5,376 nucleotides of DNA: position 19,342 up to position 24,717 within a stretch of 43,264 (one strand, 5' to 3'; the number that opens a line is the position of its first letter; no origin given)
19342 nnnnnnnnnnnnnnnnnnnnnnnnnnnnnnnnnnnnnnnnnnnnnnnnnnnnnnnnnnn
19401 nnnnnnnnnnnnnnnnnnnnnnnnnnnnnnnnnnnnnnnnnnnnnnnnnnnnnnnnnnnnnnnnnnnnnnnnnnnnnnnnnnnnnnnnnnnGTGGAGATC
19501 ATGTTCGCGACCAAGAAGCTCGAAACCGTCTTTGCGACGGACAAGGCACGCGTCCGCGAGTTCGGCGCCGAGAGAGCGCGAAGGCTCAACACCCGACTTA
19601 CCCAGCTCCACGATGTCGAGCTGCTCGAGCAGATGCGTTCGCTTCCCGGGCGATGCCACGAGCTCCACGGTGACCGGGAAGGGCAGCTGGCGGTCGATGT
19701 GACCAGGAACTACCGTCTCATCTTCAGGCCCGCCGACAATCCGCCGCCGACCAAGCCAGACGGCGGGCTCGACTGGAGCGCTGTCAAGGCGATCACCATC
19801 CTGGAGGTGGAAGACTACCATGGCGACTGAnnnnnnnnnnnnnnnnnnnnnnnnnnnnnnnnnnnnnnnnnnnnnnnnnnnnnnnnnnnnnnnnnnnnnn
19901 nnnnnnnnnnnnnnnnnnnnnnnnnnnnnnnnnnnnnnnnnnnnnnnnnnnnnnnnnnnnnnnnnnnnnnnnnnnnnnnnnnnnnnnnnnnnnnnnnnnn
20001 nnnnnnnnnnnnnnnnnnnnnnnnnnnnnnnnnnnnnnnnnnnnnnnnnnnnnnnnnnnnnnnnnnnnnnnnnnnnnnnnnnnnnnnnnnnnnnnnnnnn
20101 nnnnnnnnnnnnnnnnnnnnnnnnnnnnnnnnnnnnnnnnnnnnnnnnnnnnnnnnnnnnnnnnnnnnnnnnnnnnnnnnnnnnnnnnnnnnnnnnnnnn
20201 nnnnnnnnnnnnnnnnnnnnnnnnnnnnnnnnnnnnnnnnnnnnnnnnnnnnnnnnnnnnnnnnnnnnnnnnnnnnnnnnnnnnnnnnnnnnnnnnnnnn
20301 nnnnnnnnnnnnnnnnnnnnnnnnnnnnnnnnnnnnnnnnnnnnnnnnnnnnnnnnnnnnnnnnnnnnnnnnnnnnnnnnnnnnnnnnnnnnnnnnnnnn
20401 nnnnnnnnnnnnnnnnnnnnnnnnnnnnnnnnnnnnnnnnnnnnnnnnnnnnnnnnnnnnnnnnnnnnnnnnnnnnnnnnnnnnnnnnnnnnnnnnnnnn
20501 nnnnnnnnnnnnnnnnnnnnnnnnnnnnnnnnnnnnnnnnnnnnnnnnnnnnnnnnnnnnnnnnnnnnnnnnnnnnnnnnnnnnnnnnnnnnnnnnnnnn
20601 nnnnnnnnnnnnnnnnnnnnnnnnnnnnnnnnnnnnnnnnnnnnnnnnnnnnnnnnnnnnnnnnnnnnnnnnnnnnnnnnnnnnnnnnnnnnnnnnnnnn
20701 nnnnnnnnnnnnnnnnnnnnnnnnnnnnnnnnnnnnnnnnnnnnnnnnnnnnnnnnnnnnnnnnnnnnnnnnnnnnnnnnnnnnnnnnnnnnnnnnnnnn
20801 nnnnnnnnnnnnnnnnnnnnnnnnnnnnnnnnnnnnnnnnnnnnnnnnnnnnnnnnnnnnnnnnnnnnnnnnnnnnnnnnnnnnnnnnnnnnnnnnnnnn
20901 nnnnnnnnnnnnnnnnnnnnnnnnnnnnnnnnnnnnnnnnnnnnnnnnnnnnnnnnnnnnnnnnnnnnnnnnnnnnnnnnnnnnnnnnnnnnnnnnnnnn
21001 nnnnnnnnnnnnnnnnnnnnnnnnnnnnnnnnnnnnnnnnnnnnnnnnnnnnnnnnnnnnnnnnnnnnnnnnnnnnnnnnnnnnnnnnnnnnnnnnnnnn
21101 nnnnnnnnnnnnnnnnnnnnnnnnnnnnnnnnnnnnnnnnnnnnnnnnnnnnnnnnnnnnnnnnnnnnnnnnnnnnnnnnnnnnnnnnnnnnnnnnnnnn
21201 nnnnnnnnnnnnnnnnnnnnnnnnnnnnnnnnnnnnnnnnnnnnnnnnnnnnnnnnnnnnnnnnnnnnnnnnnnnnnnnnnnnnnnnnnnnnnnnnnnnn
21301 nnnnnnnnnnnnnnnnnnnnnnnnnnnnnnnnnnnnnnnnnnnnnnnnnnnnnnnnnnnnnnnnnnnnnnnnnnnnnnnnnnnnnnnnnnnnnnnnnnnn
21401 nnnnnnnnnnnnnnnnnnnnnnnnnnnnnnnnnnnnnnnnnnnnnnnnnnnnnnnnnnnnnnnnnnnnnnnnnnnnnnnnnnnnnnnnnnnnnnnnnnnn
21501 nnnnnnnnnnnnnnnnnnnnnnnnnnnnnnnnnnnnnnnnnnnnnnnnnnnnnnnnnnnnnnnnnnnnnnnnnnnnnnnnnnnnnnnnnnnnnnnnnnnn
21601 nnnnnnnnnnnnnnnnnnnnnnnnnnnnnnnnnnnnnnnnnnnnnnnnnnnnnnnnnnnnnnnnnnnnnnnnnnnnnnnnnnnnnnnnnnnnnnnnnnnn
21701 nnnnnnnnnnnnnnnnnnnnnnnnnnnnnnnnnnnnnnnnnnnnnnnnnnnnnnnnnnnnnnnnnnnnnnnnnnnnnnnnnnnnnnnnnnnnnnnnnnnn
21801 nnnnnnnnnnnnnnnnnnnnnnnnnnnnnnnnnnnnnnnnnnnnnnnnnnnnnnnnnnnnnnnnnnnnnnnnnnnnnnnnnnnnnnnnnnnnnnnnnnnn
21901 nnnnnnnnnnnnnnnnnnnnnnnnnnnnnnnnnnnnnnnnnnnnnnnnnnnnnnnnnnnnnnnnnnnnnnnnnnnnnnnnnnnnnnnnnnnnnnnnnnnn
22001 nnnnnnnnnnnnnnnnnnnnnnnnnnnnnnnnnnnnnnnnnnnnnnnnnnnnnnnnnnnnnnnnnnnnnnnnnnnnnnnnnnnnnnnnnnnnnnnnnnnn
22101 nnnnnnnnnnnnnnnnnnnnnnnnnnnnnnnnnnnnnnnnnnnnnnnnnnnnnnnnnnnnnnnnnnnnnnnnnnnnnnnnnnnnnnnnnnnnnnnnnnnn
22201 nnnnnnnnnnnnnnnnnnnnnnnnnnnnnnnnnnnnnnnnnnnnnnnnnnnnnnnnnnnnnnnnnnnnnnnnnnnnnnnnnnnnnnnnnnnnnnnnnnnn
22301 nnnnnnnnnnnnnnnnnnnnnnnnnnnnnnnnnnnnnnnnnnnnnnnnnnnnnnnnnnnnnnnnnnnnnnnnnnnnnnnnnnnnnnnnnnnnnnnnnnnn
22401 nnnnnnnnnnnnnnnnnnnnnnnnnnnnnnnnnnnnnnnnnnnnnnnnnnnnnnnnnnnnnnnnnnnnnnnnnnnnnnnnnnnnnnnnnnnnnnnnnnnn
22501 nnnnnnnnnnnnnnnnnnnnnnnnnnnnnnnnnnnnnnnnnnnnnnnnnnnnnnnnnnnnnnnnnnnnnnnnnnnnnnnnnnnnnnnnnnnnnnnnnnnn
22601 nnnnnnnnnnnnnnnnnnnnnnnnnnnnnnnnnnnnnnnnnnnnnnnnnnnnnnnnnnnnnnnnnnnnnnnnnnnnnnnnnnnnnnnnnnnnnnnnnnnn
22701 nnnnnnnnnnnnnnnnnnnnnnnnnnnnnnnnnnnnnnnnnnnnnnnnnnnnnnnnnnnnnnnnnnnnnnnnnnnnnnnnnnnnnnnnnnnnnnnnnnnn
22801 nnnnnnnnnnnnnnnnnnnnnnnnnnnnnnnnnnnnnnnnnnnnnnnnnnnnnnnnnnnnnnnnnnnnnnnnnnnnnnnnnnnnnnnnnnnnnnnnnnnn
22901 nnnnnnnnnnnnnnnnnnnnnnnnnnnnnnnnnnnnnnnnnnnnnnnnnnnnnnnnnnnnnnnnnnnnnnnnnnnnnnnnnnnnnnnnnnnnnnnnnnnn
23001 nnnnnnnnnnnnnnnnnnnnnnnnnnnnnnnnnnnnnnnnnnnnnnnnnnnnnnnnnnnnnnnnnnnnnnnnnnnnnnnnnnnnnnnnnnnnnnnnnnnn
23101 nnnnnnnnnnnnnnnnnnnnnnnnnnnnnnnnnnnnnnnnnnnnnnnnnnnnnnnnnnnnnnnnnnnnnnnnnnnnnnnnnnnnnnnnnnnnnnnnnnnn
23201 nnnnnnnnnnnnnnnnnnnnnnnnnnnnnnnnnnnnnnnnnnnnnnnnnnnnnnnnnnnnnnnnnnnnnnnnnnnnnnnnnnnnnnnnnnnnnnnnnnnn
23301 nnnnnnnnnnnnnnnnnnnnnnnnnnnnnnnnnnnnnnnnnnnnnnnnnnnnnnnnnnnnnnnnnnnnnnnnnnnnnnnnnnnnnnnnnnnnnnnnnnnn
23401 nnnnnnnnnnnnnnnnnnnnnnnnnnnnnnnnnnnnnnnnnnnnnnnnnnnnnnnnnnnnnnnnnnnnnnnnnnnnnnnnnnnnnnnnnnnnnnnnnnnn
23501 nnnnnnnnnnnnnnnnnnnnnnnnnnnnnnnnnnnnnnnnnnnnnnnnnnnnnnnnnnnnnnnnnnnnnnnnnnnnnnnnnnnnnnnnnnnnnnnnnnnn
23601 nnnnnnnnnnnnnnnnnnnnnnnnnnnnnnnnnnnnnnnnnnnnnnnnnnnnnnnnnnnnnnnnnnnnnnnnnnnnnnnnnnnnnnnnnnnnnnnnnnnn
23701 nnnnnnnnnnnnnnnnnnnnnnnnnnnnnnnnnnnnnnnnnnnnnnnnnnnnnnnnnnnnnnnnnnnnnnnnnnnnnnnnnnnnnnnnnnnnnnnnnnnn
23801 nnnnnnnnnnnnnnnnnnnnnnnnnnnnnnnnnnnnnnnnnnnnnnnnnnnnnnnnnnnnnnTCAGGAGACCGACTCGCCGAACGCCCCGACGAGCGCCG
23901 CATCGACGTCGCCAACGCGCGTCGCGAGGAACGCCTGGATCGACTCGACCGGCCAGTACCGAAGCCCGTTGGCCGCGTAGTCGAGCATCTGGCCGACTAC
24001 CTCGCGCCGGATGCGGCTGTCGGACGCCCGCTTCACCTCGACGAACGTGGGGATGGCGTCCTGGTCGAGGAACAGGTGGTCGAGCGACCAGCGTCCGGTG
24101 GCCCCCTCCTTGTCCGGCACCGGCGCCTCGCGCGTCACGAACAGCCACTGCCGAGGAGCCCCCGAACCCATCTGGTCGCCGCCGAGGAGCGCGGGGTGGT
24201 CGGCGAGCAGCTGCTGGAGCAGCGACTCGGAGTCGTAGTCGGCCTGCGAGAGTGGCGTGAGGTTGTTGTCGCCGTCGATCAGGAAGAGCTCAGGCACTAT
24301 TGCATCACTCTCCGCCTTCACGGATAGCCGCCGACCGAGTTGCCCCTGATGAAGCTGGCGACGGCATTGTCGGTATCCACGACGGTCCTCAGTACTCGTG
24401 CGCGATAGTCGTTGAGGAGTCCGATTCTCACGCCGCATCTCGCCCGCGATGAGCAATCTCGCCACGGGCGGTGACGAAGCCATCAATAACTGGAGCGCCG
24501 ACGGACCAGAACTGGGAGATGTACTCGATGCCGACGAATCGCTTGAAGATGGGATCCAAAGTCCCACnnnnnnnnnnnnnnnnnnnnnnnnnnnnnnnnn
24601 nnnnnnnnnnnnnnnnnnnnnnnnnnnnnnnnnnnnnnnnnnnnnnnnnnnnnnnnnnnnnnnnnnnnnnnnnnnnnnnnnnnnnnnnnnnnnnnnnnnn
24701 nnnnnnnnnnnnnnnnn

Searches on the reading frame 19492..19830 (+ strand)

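Call 12: search_protein_families(library=pfam, proteins=[window:19492-19830:+], max_evalue=0.01)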
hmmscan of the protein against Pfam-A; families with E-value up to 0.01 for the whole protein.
window:19492-19830:+ (112 aa): 1 family
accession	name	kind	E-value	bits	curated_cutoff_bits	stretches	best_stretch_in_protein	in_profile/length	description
PF05015.19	HigB-like_toxin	-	3.1e-05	24.8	27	1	5-82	3-80/91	RelE-like toxin of type II toxin-antitoxin system HigB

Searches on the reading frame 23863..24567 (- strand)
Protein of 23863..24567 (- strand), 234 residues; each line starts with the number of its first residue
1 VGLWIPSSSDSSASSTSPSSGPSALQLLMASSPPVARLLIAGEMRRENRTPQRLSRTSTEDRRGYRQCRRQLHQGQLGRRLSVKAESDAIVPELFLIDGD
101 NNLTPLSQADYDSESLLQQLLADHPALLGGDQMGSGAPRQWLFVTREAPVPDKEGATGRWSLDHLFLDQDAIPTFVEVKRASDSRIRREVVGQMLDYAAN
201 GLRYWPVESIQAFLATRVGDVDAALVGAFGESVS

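Call 13: search_protein_families(library=pfam, proteins=[window:23863-24567:-], max_evalue=0.01)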
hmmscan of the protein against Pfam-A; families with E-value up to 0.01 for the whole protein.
window:23863-24567:- (234 aa): 0 families

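Call 17: search_protein_families(library=padloc, proteins=[window:23863-24567:-], max_evalue=0.01)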
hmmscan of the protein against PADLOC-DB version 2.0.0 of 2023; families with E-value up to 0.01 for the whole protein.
window:23863-24567:- (234 aa): 1 family
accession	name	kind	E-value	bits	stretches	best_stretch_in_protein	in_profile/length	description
PDLC04916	PDC-S11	-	5.2e-07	27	1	100-199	11-92/358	-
